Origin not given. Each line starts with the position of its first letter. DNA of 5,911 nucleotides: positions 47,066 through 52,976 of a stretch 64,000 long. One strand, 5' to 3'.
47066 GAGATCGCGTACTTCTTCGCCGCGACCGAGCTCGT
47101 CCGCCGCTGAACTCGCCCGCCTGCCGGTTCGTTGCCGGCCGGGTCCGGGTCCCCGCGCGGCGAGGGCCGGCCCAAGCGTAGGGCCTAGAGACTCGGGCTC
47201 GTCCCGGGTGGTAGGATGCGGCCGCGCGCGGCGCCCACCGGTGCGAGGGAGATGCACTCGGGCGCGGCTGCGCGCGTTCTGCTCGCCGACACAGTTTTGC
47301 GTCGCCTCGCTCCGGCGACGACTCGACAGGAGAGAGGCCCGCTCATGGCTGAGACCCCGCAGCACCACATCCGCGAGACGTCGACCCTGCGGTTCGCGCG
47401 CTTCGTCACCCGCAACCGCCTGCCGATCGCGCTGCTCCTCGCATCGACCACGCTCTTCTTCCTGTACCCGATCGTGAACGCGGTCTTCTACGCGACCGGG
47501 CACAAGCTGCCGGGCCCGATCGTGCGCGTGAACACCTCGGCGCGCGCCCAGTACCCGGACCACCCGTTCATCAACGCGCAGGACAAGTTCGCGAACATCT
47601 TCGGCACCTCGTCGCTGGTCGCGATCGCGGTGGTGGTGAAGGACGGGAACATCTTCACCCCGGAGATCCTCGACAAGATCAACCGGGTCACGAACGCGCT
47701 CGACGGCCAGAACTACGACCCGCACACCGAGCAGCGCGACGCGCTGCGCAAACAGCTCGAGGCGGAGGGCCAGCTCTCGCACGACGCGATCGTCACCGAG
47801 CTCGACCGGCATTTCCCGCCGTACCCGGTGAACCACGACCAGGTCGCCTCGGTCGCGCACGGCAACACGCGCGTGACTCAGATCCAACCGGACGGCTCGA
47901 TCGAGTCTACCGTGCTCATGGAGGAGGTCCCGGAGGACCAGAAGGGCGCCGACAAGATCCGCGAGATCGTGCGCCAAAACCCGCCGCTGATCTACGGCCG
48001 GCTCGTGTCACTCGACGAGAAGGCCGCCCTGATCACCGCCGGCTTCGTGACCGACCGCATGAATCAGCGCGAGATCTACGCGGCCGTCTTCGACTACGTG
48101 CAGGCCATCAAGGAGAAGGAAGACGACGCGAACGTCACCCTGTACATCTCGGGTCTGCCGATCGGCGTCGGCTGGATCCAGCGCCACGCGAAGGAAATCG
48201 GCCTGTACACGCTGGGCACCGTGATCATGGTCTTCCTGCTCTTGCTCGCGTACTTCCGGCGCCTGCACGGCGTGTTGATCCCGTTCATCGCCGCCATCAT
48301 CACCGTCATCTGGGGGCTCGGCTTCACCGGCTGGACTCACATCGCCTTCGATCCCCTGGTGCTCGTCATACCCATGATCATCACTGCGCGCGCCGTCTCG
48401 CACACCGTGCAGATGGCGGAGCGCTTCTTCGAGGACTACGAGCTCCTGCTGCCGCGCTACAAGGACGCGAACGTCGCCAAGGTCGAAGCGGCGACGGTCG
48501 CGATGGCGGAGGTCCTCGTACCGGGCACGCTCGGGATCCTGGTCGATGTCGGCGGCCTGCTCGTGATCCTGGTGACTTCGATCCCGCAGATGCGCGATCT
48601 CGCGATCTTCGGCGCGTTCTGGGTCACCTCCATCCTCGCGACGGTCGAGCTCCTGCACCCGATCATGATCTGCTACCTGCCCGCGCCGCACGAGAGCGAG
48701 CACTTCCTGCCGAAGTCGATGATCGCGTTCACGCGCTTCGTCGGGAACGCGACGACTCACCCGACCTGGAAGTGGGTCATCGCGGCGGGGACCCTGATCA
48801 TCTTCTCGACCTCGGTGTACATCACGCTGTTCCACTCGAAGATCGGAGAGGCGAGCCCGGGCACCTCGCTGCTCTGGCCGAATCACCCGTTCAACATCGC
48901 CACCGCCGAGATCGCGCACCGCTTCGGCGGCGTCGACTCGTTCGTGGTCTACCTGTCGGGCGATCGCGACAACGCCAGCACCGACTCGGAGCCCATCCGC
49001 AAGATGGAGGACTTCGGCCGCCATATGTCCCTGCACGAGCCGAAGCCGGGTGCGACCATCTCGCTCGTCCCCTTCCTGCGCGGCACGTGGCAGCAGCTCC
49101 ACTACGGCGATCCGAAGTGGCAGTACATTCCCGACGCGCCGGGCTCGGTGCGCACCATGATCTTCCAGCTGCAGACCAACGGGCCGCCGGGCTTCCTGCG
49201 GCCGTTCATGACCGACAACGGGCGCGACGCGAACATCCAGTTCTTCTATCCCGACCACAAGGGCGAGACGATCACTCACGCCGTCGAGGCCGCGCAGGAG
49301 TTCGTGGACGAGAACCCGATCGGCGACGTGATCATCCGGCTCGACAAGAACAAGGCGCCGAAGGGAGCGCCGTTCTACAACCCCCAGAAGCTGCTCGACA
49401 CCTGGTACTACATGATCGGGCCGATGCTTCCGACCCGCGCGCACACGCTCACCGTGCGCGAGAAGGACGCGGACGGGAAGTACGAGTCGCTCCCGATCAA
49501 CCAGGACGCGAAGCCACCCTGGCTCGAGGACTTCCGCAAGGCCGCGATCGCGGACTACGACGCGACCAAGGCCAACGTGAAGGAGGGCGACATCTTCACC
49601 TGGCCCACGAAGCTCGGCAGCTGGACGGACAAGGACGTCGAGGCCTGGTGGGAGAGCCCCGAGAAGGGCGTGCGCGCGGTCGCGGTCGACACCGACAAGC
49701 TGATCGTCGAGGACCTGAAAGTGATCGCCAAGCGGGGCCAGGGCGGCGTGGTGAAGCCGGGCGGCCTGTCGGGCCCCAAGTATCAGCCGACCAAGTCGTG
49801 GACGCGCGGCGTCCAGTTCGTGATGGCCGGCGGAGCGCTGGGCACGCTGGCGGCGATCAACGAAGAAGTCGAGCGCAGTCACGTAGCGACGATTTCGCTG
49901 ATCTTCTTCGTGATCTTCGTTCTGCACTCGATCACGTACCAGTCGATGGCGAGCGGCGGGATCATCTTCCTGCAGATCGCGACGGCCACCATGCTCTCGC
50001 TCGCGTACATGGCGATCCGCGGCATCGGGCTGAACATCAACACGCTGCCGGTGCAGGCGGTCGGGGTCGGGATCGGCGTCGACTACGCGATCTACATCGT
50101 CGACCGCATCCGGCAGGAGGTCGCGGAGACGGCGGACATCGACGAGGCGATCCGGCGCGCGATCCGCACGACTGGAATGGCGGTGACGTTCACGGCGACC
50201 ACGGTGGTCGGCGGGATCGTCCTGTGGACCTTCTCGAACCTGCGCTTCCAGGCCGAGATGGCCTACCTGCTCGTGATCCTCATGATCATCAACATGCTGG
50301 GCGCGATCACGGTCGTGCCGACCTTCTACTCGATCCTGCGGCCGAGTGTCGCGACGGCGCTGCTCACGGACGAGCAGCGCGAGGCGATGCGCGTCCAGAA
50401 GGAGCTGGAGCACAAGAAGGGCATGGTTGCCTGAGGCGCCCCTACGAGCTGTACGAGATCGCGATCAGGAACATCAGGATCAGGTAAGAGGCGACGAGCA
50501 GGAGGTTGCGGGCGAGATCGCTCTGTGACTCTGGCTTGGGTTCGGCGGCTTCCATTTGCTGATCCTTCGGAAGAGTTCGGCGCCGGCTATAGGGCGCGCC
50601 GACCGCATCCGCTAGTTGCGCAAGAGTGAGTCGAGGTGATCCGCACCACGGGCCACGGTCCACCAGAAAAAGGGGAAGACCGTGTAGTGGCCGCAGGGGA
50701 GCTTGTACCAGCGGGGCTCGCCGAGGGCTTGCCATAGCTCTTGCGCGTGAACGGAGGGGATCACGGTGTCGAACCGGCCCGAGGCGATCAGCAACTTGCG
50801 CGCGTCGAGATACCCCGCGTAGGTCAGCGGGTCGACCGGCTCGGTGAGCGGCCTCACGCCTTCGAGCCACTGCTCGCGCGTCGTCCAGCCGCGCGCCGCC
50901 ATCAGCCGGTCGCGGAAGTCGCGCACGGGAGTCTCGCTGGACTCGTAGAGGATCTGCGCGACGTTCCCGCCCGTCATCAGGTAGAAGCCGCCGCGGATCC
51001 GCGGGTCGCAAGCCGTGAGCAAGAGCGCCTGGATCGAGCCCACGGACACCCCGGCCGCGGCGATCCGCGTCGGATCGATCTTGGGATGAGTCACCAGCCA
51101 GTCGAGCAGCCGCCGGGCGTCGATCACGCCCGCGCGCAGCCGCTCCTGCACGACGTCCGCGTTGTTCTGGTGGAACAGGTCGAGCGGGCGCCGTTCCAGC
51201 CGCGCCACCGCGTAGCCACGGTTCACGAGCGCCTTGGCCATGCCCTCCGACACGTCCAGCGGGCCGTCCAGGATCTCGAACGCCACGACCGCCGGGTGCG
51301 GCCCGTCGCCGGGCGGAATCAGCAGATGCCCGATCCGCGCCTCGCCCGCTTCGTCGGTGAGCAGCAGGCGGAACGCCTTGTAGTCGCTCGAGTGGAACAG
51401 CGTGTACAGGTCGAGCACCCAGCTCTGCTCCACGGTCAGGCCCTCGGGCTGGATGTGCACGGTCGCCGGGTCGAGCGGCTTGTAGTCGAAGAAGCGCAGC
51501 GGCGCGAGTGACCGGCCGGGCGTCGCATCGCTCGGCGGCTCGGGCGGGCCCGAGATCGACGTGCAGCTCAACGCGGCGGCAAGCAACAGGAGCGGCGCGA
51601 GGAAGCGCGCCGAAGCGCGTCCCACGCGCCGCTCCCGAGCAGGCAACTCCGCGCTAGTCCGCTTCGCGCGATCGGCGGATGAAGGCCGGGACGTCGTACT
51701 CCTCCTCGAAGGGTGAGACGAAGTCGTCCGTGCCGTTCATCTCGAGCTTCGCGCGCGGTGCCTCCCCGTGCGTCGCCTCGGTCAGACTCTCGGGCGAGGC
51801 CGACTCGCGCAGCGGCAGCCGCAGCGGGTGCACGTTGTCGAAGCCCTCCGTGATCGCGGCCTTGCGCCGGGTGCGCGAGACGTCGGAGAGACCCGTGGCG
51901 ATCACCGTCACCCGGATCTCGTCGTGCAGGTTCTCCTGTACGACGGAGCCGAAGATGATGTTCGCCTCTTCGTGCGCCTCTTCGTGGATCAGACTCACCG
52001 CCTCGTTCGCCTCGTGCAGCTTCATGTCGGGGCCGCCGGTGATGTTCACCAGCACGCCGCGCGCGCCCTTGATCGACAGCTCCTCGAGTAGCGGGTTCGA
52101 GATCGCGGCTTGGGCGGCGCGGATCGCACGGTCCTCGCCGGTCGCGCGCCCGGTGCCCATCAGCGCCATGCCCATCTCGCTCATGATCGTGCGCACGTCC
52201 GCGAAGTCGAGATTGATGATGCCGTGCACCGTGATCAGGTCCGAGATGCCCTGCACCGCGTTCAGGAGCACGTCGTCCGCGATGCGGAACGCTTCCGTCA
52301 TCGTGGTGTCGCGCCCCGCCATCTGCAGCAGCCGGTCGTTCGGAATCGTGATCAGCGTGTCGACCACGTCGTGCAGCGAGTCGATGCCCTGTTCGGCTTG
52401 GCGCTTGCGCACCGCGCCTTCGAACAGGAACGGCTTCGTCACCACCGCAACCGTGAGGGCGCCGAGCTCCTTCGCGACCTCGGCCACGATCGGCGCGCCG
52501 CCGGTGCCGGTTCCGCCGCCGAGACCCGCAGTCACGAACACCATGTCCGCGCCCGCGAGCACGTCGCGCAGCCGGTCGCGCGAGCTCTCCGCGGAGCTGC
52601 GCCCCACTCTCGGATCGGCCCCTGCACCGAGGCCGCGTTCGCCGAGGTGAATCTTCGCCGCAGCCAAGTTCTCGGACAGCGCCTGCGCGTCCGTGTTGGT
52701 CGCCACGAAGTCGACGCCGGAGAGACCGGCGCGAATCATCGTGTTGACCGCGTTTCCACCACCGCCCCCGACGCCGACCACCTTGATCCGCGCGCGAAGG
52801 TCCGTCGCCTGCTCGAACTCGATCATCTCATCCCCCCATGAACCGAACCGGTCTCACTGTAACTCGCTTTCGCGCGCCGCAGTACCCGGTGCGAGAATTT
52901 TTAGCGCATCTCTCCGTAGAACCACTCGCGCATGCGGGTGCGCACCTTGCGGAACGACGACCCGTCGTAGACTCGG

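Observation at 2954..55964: Iterated 9-bp palindrome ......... (often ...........) embedded in genes in all three reading frames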

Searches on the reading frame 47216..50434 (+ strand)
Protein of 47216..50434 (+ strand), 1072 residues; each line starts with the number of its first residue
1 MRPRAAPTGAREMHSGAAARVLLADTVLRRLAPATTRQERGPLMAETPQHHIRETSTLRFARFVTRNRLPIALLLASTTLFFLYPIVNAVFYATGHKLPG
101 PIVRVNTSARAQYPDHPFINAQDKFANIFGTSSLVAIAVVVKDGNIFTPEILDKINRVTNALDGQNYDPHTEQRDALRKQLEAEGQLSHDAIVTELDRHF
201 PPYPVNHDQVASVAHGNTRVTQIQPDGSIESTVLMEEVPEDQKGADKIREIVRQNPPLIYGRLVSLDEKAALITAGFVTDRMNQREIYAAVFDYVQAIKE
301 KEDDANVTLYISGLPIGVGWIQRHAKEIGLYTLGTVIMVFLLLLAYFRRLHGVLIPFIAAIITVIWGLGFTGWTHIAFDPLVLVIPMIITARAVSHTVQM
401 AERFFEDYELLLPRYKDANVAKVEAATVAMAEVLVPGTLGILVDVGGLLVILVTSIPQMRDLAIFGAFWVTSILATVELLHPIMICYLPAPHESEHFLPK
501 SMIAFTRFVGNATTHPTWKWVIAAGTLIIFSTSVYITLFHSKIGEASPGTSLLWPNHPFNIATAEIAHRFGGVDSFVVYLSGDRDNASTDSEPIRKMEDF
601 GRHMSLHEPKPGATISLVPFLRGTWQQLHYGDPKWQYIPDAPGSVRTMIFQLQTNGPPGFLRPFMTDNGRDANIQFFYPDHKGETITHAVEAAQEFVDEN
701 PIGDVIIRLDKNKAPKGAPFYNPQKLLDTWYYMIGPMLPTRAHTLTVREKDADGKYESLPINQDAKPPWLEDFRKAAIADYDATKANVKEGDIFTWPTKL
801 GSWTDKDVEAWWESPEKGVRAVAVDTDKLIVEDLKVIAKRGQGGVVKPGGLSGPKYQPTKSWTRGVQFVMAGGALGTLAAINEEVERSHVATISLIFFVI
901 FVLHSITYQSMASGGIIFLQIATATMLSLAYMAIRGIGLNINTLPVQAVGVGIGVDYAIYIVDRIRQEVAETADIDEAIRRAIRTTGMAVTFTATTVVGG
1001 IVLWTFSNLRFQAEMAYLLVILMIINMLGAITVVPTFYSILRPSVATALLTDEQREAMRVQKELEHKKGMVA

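Call 6: find_encoding_contigs(protein=window:47216-50434:+, flank=10000, max_places=6)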
Protein window:47216-50434:+ (1072 aa): no gene with exactly this product is on record in the collection.

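Call 7: find_related_loci(query=window:47216-50434:+, collection=genome_contigs, flank=10000)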
Query window:47216-50434:+ (1072 aa) in genome_contigs; peptide patterns used: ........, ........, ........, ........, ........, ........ (x = any residue, [..] = any of these).
245 stretches matched a pattern; 175 encode a relative of the query (tblastn E <= 1e-3); the best 80 are kept; 79 distinct loci.
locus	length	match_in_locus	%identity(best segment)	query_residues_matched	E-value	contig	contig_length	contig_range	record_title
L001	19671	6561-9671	93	36-1072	0e+0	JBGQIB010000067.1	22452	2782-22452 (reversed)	MAG: bacterium isolate OBJ2_061818_070_59 k141_2246566_length_22452_cov_12.0726, whole genome shotgun sequence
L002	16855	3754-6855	90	38-1072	0e+0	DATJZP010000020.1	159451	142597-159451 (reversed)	MAG TPA_asm: Myxococcota bacterium isolate SMAG_U15181 k141_1511674, whole genome shotgun sequence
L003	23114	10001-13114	87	33-1072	0e+0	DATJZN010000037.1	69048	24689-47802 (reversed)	MAG TPA_asm: Myxococcota bacterium isolate SMAG_U15179 k141_4924831, whole genome shotgun sequence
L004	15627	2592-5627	72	48-1070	0e+0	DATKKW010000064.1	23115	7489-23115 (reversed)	MAG TPA_asm: Myxococcota bacterium isolate SMAG_U14668 k141_1154898, whole genome shotgun sequence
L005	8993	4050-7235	68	9-1070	0e+0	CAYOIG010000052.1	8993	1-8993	MAG TPA_asm: uncultured Myxococcaceae bacterium isolate binchicken_co200_19 genome assembly, contig: k141_942210, whole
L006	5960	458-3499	70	44-1070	0e+0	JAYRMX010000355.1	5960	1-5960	MAG: Myxococcota bacterium isolate XM2_XAASGE4bin.13 k141_1317731, whole genome shotgun sequence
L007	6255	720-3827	69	21-1070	0e+0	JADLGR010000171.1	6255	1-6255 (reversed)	MAG: Deltaproteobacteria bacterium isolate SJ448 c_000000393157, whole genome shotgun sequence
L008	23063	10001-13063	71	39-1070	0e+0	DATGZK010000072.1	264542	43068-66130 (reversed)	MAG TPA_asm: Myxococcota bacterium isolate SMAG_U10661 k141_338629, whole genome shotgun sequence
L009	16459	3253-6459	64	28-1070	0e+0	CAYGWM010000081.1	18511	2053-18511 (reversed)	MAG TPA_asm: uncultured Spirochaetales bacterium isolate ERP119294_co1_322 genome assembly, contig: NODE_3735_length_185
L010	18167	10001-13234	64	19-1070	0e+0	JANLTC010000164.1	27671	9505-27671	MAG: Deltaproteobacteria bacterium isolate OTE_25_metabat_248 OTE_25_k141_4010870, whole genome shotgun sequence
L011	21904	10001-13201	65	26-1066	0e+0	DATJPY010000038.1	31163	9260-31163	MAG TPA_asm: Myxococcota bacterium isolate SMAG_U14925 k141_4662488, whole genome shotgun sequence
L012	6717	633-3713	66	34-1070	0e+0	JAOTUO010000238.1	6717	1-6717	MAG: Myxococcales bacterium isolate 13_May_SF_Bin102 13_May_SF_Bin102_scaffold_10931_c1, whole genome shotgun sequence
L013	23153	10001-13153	63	1-1070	0e+0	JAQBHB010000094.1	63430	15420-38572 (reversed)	MAG: Deltaproteobacteria bacterium isolate MAG_452_bin-13 452_bin-13_ctg-094, whole genome shotgun sequence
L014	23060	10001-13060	66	29-1062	0e+0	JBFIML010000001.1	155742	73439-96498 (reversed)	MAG: Myxococcota bacterium isolate Mix_sand12.2021.10.G.3 k141_325086_length_155742_cov_44.5829, whole genome shotgun se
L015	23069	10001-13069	72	38-1072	0e+0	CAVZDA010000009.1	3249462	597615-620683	MAG: uncultured delta proteobacterium isolate MFD00822.bin.2.186 genome assembly, contig: contig_47502, whole genome sho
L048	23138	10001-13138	84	23-1072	0e+0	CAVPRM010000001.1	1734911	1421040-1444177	MAG: uncultured delta proteobacterium isolate MFD10007.bin.2.43 genome assembly, contig: contig_17318, whole genome shot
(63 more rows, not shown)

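Call 26: search_protein_families(library=pfam, proteins=[window:47345-50434:+])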
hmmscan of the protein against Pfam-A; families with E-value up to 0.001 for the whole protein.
window:47345-50434:+ (1029 aa): 2 families
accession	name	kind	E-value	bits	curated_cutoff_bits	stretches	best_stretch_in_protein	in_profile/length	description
PF03176.21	MMPL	-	5.6e-26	91.7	20.5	2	828-998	127-302/333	MMPL family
PF00873.25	ACR_tran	-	9.2e-06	24.1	28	1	840-998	331-489/1021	AcrB/AcrD/AcrF family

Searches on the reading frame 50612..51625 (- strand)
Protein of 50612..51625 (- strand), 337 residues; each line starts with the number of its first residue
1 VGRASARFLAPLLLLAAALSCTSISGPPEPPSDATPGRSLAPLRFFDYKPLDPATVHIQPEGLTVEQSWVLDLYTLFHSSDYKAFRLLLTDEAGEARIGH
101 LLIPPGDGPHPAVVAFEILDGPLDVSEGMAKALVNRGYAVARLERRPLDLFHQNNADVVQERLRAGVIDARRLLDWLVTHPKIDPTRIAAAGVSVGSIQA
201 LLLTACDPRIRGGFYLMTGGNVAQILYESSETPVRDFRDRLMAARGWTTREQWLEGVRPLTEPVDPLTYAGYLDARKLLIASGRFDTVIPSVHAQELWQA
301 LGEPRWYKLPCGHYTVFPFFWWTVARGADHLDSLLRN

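Call 26: search_protein_families(library=pfam, proteins=[window:50612-51625:-])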
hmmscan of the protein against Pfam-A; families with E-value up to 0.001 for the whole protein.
window:50612-51625:- (337 aa): 1 family
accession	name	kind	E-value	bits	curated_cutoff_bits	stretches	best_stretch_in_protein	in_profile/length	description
PF20434.5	BD-FAE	-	0.00025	21.1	26.8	1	125-301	35-215/215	BD-FAE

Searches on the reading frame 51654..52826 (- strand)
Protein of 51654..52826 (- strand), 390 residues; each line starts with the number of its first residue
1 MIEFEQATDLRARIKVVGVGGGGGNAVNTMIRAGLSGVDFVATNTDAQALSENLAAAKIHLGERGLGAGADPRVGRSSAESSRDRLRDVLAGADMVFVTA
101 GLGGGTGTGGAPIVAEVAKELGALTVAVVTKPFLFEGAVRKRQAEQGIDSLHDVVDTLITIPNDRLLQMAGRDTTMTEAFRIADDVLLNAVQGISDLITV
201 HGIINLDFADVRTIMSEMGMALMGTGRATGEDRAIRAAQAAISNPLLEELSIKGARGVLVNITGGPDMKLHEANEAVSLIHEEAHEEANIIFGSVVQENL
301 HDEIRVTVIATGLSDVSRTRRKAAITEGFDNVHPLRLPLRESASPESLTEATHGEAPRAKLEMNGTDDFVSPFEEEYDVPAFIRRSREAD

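Call 26: search_protein_families(library=pfam, proteins=[window:51654-52826:-])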
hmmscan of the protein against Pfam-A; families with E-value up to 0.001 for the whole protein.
window:51654-52826:- (390 aa): 2 families
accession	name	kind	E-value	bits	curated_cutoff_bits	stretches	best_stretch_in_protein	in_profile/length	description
PF00091.31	Tubulin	-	7.3e-45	154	33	1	13-170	1-189/190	Tubulin/FtsZ family, GTPase domain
PF12327.13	FtsZ_C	-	2.1e-37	127.8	27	1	219-313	1-94/95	FtsZ family, C-terminal domain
